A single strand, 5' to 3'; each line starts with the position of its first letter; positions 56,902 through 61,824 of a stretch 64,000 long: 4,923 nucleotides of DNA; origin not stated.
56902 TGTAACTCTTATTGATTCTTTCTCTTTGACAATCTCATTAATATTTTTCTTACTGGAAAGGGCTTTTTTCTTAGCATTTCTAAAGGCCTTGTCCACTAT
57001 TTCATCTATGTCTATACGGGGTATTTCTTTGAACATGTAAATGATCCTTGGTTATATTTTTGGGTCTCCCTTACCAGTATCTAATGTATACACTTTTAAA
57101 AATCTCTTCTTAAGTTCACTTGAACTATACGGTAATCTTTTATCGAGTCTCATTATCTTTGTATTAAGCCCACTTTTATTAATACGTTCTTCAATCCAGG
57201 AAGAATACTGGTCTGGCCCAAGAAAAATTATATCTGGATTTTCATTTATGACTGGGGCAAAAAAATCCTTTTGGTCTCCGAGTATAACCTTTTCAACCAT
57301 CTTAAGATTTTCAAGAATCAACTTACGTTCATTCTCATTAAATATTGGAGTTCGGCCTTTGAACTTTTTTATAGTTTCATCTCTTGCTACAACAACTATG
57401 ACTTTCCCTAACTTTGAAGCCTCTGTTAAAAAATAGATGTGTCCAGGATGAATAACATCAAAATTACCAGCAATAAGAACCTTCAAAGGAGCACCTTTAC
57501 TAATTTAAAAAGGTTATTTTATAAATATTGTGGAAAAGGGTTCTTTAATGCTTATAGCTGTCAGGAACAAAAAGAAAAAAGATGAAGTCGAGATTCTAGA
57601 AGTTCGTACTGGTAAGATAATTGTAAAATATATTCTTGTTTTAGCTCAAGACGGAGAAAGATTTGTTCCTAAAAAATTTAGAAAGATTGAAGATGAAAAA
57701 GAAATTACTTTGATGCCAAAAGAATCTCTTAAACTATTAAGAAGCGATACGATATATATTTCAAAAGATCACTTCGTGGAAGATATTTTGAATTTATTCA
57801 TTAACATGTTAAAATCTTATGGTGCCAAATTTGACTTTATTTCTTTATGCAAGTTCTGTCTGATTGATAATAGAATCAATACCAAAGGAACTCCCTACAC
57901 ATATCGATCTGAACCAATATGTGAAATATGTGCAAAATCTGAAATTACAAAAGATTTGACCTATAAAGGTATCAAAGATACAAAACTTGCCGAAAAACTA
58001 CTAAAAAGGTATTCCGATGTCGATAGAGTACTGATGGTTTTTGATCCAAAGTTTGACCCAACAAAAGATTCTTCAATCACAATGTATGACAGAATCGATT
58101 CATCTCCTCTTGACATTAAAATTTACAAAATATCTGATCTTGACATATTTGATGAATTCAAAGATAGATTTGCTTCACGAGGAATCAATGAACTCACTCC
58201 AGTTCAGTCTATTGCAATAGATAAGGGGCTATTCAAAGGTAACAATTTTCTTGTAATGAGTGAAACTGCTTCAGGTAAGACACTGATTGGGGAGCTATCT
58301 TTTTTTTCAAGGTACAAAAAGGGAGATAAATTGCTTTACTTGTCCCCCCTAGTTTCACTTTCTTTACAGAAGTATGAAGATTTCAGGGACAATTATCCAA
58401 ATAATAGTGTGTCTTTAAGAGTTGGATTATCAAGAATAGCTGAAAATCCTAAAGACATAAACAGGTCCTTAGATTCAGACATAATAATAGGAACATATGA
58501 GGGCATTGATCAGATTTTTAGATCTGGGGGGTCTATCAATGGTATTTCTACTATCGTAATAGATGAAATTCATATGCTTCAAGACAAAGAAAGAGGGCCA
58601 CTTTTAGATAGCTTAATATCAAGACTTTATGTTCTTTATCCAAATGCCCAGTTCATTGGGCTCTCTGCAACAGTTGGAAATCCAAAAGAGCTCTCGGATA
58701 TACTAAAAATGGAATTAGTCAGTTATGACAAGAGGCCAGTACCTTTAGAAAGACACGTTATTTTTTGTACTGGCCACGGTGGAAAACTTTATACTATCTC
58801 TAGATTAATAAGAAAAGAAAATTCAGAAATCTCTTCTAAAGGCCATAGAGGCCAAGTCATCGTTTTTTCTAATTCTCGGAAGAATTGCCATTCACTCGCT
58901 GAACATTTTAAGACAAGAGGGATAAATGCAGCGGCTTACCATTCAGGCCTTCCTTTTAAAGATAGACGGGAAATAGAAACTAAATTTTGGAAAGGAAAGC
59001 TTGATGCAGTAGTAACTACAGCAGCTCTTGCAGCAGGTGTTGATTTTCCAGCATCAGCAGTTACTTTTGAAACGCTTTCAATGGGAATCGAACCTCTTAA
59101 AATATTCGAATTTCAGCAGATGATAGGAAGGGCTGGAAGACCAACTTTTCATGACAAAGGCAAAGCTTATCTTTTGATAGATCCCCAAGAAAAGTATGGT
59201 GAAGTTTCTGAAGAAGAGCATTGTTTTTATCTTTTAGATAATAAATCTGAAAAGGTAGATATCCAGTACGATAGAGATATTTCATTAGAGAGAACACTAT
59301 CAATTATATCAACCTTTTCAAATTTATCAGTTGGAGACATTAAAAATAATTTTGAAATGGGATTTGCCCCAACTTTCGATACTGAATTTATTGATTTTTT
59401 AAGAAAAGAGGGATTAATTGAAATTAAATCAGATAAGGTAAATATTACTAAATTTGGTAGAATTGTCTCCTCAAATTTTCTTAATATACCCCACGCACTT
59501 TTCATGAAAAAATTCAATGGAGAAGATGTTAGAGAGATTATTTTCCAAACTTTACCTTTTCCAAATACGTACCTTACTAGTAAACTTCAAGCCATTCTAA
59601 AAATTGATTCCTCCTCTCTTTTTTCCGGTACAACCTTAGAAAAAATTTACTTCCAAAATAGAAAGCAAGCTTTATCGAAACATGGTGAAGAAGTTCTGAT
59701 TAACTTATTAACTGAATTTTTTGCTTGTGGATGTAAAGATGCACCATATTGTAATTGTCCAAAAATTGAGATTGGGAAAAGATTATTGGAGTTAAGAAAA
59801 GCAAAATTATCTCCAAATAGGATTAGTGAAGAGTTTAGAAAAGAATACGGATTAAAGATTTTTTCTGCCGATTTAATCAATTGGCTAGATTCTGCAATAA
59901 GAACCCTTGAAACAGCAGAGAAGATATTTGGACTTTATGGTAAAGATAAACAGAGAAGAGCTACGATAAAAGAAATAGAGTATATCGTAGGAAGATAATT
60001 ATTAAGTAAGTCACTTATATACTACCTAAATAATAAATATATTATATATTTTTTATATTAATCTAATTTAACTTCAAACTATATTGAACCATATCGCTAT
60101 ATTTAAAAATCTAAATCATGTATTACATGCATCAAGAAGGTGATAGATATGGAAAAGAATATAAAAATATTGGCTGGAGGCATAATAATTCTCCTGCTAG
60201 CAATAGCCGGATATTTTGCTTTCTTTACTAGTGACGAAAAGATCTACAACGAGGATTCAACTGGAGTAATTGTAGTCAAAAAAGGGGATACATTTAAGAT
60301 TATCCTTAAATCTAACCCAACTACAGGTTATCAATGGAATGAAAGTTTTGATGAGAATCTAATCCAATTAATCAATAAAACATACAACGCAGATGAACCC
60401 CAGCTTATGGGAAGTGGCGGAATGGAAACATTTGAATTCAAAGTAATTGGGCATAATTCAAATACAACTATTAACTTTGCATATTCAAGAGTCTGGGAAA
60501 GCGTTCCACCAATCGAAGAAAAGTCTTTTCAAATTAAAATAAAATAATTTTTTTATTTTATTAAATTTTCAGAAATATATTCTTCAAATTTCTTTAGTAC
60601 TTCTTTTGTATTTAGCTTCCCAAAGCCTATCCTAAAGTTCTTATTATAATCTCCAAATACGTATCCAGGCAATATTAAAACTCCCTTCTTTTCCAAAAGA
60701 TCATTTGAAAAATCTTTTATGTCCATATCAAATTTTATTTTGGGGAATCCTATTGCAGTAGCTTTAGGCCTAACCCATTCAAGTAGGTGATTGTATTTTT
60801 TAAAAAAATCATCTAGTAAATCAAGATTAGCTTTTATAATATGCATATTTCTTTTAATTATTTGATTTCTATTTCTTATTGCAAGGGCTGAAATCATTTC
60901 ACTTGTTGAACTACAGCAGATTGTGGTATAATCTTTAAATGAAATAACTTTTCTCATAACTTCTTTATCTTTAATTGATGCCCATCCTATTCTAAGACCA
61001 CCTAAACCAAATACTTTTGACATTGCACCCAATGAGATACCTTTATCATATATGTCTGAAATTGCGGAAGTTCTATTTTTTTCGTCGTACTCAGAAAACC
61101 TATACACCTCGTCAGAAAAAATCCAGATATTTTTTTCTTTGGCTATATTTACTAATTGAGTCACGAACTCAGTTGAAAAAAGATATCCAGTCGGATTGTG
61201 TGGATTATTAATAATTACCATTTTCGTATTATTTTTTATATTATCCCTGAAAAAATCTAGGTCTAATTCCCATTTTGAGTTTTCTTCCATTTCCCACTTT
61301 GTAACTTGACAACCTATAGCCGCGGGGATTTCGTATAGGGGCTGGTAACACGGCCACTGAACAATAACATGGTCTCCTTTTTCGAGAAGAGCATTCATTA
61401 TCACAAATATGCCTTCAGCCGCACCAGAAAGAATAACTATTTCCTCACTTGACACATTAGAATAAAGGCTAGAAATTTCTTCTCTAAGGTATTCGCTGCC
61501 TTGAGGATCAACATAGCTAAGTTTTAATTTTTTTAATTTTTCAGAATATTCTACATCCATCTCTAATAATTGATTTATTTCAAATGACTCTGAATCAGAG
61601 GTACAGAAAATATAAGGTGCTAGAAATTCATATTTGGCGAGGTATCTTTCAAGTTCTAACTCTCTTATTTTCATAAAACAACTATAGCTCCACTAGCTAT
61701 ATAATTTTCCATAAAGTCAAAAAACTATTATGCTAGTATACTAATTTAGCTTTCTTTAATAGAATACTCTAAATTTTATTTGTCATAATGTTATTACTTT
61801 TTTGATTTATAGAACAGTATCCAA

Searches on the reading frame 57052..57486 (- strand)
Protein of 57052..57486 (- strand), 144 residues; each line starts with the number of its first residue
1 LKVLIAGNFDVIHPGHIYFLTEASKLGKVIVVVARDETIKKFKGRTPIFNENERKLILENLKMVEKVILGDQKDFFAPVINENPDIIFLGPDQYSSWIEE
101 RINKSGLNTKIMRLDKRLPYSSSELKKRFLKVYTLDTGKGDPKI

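Call 81: search_protein_families(library=pfam, proteins=[window:57052-57486:-], max_evalue=0.00001)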
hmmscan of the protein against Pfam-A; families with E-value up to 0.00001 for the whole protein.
window:57052-57486:- (144 aa): 1 family
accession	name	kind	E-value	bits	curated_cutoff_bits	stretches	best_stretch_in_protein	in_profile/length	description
PF01467.32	CTP_transf_like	-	5.4e-18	65.9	21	1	5-128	2-133/133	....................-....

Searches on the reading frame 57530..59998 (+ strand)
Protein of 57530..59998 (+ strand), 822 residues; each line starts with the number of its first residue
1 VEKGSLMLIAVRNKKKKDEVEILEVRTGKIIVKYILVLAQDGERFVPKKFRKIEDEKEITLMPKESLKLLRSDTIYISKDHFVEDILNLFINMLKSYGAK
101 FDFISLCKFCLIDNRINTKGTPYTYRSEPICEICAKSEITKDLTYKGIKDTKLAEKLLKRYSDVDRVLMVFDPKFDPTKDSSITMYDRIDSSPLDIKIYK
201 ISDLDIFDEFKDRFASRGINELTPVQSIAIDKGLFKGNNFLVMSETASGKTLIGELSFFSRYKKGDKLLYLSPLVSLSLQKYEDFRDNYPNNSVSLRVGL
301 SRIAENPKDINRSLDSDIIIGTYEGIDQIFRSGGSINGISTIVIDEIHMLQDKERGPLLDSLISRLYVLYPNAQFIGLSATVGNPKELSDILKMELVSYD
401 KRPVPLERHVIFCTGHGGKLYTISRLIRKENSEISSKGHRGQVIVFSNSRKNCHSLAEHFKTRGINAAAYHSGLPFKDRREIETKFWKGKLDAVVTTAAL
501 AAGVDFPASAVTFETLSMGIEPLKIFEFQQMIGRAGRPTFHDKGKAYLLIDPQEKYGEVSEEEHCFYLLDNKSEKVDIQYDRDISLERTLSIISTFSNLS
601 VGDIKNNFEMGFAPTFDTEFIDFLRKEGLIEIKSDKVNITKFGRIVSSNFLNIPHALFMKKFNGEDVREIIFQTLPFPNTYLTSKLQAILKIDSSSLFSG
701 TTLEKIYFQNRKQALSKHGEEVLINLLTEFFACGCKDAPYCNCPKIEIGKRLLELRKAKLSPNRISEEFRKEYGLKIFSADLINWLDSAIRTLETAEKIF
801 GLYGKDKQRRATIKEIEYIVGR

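Call 44: search_protein_families(library=pfam, proteins=[window:57530-59998:+], max_evalue=0.000001)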
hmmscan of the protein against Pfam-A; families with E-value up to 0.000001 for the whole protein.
window:57530-59998:+ (822 aa): 4 families
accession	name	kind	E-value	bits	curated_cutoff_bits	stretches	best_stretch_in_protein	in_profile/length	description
PF19131.5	DUF5814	-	5.7e-32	110.8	25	1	683-814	11-143/148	Family of unknown function (DUF5814)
PF00270.35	DEAD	-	3e-29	102.4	26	1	223-386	1-165/167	DEAD/DEAH box helicase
PF00271.37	Helicase_C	-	1.6e-16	60.9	23.5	1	434-537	10-108/110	Helicase conserved C-terminal domain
PF04851.21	ResIII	-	7.8e-10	39.3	22.5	1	221-382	3-162/164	Type III restriction enzyme, res subunit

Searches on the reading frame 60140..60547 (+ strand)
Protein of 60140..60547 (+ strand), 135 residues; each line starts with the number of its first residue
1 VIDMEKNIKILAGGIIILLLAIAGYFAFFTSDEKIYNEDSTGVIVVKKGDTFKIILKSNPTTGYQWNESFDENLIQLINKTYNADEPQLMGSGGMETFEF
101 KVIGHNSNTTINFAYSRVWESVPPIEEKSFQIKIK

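Call 81: search_protein_families(library=pfam, proteins=[window:60140-60547:+], max_evalue=0.00001)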
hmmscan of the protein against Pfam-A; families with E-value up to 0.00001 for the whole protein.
window:60140-60547:+ (135 aa): 1 family
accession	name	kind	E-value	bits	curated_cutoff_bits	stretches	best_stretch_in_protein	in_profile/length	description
PF09394.16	Inhibitor_I42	-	2.5e-23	82.6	27.2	1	46-134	2-91/91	Chagasin family peptidase inhibitor I42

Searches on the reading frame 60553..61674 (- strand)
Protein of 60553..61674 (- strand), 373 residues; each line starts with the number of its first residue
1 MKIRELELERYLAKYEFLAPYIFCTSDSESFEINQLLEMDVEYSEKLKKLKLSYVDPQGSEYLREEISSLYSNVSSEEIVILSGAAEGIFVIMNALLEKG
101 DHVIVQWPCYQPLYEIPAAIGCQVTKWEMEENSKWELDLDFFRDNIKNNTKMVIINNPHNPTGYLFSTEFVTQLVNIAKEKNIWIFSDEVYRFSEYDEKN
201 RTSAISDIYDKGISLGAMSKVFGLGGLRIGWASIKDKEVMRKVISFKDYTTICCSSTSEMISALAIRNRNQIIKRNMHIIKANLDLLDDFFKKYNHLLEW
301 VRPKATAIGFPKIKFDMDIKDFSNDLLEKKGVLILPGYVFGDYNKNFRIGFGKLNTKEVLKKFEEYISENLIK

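Call 81: search_protein_families(library=pfam, proteins=[window:60553-61674:-], max_evalue=0.00001)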
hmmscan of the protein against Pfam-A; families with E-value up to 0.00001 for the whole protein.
window:60553-61674:- (373 aa): 4 families
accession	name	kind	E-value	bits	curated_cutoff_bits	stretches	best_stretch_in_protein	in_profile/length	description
PF00155.27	Aminotran_1_2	-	8.4e-44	150.7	19.7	1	53-358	37-353/361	Aminotransferase class I and II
PF04864.19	Alliinase_C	-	1.9e-13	50.5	22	1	125-276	113-250/363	Allinase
PF00266.25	Aminotran_5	-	1.1e-12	48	21.5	1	60-190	45-177/371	Aminotransferase class-V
PF01053.26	Cys_Met_Meta_PP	-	1.6e-07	30.7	27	1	61-190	55-175/381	Cys/Met metabolism PLP-dependent enzyme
